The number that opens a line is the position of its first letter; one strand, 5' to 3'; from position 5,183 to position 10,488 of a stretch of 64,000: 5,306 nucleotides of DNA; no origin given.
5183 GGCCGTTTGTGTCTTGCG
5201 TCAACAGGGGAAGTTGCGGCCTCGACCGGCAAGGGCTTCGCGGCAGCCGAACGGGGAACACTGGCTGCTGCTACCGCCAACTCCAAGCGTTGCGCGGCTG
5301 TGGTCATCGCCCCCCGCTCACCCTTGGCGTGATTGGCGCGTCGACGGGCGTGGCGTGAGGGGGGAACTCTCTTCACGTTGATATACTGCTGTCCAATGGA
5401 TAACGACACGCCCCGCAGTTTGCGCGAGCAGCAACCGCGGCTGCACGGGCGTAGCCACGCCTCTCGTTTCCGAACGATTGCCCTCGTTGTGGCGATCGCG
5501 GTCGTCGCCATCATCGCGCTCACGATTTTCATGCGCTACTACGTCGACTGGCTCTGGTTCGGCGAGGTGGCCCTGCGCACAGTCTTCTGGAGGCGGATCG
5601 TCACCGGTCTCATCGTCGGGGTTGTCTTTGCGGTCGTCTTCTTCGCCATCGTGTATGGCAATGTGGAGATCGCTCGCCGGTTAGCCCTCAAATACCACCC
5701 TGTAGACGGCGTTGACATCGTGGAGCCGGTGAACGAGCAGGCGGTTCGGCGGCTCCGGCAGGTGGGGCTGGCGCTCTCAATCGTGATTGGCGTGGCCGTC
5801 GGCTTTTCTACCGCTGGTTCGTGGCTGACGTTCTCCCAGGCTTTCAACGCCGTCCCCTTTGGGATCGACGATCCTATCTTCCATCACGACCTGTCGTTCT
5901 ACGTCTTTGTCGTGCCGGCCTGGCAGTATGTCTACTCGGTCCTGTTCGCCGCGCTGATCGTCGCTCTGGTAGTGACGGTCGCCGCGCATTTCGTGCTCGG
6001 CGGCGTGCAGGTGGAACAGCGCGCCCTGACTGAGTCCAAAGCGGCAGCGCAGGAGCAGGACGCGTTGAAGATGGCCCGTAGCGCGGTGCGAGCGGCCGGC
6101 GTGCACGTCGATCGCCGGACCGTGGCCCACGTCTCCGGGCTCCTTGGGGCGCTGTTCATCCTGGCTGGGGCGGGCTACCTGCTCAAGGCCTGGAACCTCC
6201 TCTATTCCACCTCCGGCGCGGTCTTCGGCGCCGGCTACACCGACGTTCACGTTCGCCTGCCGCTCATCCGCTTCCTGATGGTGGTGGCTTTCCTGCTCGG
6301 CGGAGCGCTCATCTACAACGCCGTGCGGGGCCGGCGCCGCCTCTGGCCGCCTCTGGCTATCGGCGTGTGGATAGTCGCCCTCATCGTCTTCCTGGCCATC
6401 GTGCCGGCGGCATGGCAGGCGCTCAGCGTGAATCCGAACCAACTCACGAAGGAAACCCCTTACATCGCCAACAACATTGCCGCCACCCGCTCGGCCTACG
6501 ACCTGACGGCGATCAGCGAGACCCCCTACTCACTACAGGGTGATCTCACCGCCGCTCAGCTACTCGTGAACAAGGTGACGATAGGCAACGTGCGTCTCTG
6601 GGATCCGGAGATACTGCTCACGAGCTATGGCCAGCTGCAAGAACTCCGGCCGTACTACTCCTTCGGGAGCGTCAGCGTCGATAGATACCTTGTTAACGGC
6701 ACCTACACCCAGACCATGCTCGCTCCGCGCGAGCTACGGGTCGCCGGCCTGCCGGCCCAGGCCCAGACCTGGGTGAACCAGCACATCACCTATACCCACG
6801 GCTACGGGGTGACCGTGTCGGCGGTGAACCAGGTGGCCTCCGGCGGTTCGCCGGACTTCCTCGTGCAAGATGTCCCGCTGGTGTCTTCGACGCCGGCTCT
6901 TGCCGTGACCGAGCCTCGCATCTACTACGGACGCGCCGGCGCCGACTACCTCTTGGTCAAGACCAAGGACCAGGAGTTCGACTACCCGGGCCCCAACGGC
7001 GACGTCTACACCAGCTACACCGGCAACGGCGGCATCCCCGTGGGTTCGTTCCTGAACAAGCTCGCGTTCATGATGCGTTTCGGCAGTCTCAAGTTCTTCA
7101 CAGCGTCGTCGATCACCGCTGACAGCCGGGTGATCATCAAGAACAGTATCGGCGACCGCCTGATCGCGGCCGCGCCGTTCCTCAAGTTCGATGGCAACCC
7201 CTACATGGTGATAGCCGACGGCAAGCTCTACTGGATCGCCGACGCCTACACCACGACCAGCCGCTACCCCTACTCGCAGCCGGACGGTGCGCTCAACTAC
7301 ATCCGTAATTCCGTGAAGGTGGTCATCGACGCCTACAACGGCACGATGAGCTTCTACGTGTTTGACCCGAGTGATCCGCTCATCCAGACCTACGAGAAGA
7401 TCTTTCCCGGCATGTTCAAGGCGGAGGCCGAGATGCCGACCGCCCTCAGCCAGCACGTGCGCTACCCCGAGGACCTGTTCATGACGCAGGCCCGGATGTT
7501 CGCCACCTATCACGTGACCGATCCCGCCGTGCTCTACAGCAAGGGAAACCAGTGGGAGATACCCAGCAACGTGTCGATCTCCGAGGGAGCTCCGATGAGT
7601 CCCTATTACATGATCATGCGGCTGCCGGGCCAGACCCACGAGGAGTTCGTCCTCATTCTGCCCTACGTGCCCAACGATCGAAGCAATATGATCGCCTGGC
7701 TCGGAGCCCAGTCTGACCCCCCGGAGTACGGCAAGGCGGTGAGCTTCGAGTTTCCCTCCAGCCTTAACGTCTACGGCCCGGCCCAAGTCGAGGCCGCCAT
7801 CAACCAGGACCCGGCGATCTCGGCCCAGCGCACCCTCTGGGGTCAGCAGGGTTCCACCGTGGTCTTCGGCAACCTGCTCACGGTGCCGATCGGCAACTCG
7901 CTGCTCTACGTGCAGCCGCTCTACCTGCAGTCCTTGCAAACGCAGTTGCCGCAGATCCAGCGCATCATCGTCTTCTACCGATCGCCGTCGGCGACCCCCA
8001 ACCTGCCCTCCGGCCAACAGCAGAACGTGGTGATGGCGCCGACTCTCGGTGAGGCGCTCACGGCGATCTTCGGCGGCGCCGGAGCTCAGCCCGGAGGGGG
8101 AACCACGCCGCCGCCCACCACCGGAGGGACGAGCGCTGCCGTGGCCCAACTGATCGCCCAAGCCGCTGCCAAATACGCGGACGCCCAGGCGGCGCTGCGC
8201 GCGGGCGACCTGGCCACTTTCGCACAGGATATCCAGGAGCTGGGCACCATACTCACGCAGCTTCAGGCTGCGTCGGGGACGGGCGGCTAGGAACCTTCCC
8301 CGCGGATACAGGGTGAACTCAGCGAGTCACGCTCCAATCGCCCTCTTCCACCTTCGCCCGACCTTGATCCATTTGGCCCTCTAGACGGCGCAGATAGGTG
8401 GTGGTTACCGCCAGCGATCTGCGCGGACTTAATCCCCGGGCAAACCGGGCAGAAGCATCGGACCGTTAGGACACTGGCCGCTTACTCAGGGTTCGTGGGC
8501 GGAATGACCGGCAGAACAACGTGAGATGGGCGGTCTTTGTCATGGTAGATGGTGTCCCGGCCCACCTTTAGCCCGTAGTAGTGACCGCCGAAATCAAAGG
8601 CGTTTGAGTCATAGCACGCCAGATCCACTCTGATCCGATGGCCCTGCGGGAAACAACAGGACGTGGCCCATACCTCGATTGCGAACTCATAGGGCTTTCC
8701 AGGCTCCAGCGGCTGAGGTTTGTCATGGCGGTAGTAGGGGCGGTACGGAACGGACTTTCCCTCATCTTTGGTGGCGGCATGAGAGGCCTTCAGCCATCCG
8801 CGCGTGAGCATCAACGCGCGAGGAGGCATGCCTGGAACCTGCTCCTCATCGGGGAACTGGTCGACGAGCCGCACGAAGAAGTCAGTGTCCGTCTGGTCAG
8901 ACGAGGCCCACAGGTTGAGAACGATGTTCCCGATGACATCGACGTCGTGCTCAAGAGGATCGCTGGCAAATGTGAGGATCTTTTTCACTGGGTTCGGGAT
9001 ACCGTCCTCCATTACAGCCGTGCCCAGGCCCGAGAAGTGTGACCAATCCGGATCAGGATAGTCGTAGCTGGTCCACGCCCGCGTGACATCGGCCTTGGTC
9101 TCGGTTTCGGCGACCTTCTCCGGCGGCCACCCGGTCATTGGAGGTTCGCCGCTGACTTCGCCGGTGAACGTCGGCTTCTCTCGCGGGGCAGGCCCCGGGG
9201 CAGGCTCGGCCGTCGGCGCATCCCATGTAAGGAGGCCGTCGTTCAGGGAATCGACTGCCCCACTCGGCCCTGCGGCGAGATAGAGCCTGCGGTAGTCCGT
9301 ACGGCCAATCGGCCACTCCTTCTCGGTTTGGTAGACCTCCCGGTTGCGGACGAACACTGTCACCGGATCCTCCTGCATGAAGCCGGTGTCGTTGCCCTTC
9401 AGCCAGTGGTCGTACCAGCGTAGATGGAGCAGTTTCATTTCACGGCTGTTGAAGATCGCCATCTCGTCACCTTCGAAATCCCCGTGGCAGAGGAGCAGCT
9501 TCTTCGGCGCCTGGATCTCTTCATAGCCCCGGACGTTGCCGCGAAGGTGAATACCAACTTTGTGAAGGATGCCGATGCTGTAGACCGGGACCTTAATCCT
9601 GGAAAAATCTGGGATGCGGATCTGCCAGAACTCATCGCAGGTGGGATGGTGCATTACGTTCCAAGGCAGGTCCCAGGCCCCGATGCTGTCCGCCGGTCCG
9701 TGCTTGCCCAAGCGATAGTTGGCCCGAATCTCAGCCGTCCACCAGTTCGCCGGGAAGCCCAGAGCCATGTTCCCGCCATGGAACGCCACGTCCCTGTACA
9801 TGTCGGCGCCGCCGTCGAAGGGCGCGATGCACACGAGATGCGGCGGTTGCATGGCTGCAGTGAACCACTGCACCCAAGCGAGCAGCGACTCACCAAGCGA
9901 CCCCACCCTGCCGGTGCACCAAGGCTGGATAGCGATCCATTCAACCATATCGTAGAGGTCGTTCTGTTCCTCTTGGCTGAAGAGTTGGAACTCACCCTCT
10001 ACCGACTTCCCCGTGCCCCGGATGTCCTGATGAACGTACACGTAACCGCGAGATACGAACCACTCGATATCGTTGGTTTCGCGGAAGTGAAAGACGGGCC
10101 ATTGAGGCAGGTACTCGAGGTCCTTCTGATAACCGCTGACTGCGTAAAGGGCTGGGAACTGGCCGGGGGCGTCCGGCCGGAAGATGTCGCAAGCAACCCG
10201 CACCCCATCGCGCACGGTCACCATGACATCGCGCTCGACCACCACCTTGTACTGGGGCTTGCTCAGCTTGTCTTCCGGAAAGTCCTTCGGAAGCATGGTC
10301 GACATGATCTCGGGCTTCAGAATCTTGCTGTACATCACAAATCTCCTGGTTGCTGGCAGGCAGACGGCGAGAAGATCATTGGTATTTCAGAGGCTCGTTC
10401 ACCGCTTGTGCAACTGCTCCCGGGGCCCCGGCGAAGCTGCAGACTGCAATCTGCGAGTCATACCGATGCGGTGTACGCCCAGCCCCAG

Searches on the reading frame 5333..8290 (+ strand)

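Call 31: search_protein_families(library=pfam, proteins=[window:5333-8290:+], max_evalue=0.0001)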
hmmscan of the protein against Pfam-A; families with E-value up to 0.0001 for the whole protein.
window:5333-8290:+ (985 aa): 1 family
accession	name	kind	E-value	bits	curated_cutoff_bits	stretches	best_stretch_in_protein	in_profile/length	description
PF03699.18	UPF0182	-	2.1e-280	932.7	27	1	50-836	2-770/770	Uncharacterised protein family (UPF0182)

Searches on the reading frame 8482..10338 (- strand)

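Call 31: search_protein_families(library=pfam, proteins=[window:8482-10338:-], max_evalue=0.0001)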
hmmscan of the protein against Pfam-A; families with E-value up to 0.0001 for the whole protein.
window:8482-10338:- (618 aa): 2 families
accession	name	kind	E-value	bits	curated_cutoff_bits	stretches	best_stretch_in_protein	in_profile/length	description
PF02129.25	Peptidase_S15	-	6.2e-40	138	23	1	44-285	1-257/262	X-Pro dipeptidyl-peptidase (S15 family)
PF08530.16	PepX_C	-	4.9e-31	108.8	22.5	1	319-607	2-216/217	X-Pro dipeptidyl-peptidase C-terminal non-catalytic domain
